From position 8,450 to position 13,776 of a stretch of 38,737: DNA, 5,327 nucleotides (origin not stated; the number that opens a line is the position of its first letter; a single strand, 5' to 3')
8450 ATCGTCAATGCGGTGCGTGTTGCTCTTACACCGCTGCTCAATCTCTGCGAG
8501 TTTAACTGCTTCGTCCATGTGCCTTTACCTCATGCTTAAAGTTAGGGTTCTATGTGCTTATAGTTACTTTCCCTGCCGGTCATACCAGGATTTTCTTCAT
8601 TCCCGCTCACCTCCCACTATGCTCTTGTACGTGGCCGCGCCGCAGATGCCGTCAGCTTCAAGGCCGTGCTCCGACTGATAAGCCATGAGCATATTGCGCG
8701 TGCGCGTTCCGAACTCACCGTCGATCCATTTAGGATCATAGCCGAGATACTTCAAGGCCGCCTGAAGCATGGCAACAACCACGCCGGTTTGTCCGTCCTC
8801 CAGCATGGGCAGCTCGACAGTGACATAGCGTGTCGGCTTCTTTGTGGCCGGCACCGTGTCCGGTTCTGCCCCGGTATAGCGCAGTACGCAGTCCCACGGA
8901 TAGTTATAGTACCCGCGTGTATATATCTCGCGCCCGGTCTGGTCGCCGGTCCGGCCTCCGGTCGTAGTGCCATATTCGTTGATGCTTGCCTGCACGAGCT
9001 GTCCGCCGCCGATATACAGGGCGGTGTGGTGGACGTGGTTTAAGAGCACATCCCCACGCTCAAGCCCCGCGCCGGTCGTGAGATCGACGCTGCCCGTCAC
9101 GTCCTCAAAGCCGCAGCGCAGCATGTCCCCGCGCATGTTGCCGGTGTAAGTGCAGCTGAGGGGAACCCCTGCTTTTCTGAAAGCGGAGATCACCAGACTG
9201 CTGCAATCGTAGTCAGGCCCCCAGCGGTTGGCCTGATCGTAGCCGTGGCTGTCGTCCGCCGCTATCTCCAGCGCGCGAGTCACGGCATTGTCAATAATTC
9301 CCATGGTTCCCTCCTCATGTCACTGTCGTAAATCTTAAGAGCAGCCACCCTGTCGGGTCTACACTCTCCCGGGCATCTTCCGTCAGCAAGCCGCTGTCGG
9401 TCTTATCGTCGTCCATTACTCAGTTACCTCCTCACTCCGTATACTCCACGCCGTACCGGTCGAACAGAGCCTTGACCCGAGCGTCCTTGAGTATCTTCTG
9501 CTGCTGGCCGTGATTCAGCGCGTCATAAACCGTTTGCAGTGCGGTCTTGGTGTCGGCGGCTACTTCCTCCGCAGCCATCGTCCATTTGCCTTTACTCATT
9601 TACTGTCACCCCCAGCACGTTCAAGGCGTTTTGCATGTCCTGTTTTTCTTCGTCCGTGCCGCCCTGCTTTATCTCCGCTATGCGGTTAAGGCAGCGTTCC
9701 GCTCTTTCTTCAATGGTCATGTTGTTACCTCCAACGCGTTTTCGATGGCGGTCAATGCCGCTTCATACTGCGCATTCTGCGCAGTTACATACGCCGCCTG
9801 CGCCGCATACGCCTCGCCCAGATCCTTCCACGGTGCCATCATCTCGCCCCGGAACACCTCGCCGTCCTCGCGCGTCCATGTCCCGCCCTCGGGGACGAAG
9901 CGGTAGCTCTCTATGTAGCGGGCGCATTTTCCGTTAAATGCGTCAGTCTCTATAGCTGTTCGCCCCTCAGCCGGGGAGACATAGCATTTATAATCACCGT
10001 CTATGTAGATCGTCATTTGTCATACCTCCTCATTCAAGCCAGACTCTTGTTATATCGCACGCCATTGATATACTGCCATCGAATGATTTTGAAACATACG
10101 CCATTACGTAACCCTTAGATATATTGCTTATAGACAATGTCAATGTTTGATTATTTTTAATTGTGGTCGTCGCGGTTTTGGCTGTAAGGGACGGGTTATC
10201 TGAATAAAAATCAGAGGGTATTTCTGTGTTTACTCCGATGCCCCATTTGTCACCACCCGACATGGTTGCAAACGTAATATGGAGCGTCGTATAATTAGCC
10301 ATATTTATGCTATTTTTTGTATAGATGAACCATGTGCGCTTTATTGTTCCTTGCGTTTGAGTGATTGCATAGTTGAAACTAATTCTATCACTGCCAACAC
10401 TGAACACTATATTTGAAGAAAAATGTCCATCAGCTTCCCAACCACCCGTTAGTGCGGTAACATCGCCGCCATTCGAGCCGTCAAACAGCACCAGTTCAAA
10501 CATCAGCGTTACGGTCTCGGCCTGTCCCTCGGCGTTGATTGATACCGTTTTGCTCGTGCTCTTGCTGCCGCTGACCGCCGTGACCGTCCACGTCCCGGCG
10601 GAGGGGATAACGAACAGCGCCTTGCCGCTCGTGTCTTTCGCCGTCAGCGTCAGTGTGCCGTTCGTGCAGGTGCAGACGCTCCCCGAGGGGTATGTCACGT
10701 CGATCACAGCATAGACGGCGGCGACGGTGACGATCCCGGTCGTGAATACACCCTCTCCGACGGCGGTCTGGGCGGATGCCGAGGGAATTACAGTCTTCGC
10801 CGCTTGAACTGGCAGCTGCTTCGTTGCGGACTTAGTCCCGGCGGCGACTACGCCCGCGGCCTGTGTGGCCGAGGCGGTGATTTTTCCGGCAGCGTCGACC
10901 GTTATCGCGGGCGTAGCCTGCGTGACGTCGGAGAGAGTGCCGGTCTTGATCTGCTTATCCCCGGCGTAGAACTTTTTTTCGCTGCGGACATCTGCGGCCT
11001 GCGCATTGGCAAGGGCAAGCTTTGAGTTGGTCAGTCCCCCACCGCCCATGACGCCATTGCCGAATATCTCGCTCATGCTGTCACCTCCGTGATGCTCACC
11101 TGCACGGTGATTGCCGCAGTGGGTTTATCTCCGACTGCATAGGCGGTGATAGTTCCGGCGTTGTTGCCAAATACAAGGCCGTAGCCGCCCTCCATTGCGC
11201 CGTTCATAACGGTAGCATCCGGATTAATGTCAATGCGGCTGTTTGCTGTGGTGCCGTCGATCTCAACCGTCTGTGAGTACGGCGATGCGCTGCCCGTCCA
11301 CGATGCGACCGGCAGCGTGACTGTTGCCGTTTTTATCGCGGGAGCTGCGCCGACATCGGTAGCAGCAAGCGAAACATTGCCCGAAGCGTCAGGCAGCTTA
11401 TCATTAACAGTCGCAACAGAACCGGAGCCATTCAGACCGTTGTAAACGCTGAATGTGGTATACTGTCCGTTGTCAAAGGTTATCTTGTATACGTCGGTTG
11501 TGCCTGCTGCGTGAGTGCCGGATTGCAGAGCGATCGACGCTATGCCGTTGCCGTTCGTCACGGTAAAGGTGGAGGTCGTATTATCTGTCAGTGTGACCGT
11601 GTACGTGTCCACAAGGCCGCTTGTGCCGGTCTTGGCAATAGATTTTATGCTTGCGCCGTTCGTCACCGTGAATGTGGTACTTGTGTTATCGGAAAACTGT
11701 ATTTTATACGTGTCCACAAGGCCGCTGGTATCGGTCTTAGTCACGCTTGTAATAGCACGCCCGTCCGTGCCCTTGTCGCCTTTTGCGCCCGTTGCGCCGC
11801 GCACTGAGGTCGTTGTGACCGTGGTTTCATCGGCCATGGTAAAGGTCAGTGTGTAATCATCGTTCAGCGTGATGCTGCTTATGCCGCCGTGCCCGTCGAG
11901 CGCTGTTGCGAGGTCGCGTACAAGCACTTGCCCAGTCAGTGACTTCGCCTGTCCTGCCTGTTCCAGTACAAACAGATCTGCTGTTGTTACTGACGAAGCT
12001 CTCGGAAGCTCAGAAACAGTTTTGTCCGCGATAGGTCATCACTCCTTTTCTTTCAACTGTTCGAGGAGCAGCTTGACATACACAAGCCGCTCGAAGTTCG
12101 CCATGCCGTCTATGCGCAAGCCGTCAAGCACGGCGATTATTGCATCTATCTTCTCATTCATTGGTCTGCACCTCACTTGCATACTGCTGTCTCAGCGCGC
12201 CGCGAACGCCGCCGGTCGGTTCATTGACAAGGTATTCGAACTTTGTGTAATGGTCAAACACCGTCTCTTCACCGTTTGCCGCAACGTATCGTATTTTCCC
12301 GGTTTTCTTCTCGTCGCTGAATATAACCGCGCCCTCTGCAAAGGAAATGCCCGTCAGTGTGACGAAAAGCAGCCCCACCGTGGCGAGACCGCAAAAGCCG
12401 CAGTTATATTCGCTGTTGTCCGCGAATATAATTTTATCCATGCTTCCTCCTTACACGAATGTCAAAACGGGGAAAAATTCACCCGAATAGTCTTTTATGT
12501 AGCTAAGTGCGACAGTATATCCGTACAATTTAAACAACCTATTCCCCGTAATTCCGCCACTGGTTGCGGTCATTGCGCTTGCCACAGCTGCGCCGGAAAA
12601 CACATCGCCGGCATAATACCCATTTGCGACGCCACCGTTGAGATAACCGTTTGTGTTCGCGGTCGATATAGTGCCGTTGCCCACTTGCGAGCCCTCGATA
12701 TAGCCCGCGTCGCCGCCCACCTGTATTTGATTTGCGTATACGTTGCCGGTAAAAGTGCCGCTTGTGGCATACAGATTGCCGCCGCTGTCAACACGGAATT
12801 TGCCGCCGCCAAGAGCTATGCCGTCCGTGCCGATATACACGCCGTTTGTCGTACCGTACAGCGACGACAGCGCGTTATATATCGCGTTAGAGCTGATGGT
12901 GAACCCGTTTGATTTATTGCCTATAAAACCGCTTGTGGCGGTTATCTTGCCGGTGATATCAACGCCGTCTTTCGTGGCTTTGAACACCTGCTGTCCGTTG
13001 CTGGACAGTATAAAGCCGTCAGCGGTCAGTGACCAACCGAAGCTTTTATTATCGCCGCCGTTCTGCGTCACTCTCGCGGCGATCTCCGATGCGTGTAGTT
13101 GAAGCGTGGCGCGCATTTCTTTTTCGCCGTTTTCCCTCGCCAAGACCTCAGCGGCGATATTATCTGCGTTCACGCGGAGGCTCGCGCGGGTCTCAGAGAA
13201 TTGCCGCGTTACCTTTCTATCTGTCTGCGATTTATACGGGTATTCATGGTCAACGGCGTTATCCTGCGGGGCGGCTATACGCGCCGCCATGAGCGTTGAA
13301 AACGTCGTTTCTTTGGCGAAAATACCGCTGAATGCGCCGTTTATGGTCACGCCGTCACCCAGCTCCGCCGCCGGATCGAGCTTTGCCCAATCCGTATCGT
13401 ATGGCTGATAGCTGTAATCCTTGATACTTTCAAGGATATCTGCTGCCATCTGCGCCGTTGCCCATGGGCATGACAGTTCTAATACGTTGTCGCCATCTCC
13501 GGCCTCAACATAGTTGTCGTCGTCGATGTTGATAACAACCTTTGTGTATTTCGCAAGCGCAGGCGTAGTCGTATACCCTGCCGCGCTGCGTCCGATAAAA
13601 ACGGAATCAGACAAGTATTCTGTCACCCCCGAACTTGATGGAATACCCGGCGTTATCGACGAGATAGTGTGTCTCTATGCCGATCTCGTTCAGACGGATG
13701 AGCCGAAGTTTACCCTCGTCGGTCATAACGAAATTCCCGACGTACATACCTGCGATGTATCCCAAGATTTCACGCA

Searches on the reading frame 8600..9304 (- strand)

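Call 54: search_protein_families(library=phrogs, proteins=[window:8600-9304:-], max_evalue=0.00001)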
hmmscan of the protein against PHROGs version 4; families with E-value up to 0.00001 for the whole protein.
window:8600-9304:- (235 aa): 6 families
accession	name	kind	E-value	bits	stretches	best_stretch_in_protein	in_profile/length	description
phrog_14030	-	unknown function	5.8e-36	125.2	1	7-151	55-218/273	-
phrog_32635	-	unknown function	2.4e-18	67.4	1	31-145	50-163/318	-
phrog_2649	-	lysis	2.6e-15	58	1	155-229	162-235/261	endolysin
phrog_1493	-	lysis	5e-13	50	1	110-227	205-303/394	endolysin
phrog_31947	-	unknown function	3.1e-10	41.1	1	32-137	46-161/306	-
phrog_1224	-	head and packaging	6.1e-09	36.6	1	168-230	4-65/438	endolysin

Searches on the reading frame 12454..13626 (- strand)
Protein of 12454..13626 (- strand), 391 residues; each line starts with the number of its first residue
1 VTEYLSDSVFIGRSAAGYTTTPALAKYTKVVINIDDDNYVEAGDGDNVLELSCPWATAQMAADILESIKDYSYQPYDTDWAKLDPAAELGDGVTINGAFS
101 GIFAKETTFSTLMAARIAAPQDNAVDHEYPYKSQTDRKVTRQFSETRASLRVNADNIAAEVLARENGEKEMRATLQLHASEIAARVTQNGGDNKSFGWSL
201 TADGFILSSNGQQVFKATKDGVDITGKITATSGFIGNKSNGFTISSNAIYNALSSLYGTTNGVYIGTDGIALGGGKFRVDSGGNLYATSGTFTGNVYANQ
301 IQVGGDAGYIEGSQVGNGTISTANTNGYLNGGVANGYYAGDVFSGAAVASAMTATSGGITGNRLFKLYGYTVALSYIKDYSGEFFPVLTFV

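Call 54: search_protein_families(library=phrogs, proteins=[window:12454-13626:-], max_evalue=0.00001)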
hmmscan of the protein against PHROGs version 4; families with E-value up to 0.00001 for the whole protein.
window:12454-13626:- (391 aa): 1 family
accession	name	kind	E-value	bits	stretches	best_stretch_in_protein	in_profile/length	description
phrog_18190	-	unknown function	1.3e-08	34.7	0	144-302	408-541/723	-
